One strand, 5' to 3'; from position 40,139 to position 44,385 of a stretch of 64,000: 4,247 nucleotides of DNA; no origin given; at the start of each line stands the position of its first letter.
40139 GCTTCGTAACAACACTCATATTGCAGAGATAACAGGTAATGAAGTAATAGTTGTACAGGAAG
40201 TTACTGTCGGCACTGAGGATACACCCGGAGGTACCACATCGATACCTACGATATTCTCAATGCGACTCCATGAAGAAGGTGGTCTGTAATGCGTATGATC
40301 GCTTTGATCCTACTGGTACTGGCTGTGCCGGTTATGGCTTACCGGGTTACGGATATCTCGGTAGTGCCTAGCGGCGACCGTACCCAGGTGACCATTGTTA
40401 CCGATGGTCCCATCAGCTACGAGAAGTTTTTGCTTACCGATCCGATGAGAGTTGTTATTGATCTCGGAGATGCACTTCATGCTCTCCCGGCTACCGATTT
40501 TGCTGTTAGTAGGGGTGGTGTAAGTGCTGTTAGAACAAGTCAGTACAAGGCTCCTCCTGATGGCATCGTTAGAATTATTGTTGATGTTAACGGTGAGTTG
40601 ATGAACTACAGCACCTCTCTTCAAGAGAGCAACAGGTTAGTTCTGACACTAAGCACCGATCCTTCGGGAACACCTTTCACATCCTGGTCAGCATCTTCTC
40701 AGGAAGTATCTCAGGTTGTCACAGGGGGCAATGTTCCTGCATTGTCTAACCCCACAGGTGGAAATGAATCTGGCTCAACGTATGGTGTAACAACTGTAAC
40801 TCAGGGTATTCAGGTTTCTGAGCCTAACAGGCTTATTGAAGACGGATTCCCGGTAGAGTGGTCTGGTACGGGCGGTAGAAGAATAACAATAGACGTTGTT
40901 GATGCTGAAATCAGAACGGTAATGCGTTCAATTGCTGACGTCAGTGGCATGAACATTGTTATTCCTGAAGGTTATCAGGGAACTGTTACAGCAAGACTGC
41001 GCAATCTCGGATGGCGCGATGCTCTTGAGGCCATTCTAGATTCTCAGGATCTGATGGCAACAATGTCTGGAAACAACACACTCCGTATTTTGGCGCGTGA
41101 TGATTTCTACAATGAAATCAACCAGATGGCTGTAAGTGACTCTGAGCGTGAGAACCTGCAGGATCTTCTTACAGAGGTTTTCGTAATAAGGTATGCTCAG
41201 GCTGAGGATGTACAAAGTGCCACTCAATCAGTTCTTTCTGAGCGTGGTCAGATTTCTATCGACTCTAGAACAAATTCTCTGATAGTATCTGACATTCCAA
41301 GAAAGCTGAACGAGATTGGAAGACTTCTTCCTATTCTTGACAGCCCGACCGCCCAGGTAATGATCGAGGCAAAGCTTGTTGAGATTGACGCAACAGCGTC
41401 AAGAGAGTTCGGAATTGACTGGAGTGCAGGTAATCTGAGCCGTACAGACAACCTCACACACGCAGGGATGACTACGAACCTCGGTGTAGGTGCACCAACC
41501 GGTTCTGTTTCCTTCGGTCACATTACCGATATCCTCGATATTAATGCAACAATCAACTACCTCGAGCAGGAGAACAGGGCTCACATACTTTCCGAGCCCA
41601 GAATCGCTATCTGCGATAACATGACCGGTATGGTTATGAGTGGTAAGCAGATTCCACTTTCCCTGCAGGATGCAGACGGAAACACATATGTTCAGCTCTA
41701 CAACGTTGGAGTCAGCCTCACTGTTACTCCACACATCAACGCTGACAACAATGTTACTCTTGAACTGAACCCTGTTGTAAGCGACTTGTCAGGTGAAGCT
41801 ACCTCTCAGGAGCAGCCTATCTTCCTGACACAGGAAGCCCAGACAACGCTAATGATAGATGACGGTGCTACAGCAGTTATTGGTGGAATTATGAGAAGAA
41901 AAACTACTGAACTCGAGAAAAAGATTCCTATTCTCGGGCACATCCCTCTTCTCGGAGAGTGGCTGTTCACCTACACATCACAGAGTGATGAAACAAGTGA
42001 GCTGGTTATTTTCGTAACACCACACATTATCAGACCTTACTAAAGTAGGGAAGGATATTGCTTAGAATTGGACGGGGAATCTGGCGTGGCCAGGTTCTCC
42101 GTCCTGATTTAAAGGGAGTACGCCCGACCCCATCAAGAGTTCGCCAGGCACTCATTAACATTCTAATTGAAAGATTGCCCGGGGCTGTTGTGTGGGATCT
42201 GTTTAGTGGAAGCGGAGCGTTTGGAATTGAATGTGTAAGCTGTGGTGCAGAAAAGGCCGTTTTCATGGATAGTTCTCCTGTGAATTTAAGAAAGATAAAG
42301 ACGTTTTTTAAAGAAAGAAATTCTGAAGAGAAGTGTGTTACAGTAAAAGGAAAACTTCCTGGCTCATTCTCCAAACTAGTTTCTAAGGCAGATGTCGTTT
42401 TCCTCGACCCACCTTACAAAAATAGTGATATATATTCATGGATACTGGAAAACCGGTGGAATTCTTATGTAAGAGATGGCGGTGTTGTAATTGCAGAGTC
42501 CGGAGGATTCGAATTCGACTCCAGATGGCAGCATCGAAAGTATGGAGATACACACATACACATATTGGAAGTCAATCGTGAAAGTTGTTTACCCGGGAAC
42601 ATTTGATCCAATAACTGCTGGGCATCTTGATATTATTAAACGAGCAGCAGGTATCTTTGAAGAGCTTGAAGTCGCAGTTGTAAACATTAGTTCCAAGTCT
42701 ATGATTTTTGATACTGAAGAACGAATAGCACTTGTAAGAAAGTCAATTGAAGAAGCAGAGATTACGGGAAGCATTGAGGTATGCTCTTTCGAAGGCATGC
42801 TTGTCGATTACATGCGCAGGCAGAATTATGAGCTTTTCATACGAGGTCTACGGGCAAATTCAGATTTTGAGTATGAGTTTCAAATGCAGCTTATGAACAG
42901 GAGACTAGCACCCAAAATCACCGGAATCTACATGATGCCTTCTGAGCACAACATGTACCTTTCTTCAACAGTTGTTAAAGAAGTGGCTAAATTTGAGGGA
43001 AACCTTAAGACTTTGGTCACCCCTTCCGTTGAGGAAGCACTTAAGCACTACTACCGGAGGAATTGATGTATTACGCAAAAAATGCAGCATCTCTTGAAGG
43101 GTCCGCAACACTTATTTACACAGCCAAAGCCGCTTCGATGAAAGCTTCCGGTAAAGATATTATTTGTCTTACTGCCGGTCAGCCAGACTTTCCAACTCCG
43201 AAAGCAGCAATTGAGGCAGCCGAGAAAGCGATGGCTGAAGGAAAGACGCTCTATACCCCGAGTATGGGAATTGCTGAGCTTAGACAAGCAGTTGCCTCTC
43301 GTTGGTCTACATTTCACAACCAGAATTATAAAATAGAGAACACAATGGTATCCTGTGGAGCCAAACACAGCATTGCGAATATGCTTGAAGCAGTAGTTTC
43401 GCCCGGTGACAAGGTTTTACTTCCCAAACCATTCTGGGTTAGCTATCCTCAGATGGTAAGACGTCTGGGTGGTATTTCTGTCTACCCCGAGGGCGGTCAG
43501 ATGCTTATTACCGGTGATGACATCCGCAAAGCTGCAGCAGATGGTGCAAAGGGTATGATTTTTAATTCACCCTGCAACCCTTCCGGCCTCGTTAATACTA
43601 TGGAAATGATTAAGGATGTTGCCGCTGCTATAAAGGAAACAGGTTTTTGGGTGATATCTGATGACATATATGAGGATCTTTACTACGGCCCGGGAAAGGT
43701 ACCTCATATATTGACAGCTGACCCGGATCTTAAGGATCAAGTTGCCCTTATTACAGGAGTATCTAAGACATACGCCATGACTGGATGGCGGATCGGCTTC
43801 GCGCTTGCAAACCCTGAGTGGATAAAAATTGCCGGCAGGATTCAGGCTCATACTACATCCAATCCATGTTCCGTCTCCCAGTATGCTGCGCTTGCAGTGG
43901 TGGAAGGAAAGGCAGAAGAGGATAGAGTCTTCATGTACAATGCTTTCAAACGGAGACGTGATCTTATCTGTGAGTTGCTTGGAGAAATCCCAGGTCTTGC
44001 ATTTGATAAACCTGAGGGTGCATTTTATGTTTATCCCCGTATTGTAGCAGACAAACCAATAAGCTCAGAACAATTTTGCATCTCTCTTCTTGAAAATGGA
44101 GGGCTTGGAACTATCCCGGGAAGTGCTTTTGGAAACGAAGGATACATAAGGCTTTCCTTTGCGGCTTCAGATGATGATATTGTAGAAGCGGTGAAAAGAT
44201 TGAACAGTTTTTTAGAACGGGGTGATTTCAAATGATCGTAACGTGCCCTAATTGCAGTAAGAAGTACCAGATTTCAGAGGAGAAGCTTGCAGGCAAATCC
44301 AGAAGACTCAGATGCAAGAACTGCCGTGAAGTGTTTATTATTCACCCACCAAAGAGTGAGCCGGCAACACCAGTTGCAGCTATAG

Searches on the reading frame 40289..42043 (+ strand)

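Call 61: search_protein_families(library=pfam, proteins=[window:40289-42043:+], max_evalue=0.0001)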
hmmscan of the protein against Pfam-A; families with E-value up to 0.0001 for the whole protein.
window:40289-42043:+ (584 aa): 5 families
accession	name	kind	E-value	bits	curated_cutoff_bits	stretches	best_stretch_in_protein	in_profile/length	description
PF00263.26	Secretin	-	1.8e-44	151.7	27.5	1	425-582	2-169/169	Bacterial type II and III secretion system protein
PF03958.22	Secretin_N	-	5.7e-14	52.5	28.2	1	295-356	1-69/69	Bacterial type II/III secretion system short domain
PF11741.13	AMIN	-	1.5e-12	47.9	20.5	1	22-120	1-100/101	AMIN domain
PF07660.19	STN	-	2.3e-05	24.5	28.4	0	222-268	2-50/52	Secretin and TonB N terminus short domain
PF21305.2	type_II_gspD_N0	-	2.6e-05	24.4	27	0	202-267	2-71/71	GspD-like, N0 domain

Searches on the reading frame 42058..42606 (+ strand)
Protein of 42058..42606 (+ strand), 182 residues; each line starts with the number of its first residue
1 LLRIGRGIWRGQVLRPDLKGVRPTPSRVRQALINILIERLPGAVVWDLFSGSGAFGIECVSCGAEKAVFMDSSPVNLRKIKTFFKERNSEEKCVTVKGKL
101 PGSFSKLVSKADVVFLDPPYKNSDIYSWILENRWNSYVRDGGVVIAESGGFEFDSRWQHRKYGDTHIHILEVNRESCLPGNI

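Call 61: search_protein_families(library=pfam, proteins=[window:42058-42606:+], max_evalue=0.0001)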
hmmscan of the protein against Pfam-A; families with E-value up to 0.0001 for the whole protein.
window:42058-42606:+ (182 aa): 1 family
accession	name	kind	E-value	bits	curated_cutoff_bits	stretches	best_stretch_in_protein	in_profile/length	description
PF03602.21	Cons_hypoth95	-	3.9e-28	98.8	24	1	2-167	1-178/182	Conserved hypothetical protein 95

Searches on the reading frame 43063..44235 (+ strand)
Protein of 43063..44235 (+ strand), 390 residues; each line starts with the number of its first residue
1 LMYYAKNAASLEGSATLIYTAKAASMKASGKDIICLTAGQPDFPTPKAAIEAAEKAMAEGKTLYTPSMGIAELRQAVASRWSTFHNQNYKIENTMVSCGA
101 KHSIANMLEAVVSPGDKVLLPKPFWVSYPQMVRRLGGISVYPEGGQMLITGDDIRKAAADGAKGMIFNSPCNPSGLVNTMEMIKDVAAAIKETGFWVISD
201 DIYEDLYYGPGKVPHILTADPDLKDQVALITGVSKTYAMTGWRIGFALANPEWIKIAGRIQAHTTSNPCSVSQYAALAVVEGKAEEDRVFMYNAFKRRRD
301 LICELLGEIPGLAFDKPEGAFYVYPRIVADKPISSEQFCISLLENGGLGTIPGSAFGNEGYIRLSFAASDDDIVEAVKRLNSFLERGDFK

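Call 61: search_protein_families(library=pfam, proteins=[window:43063-44235:+], max_evalue=0.0001)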
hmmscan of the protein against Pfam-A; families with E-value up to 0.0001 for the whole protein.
window:43063-44235:+ (390 aa): 1 family
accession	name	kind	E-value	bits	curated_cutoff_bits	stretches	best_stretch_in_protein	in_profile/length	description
PF00155.27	Aminotran_1_2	-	8.6e-58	196.7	19.7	1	32-380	2-361/361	Aminotransferase class I and II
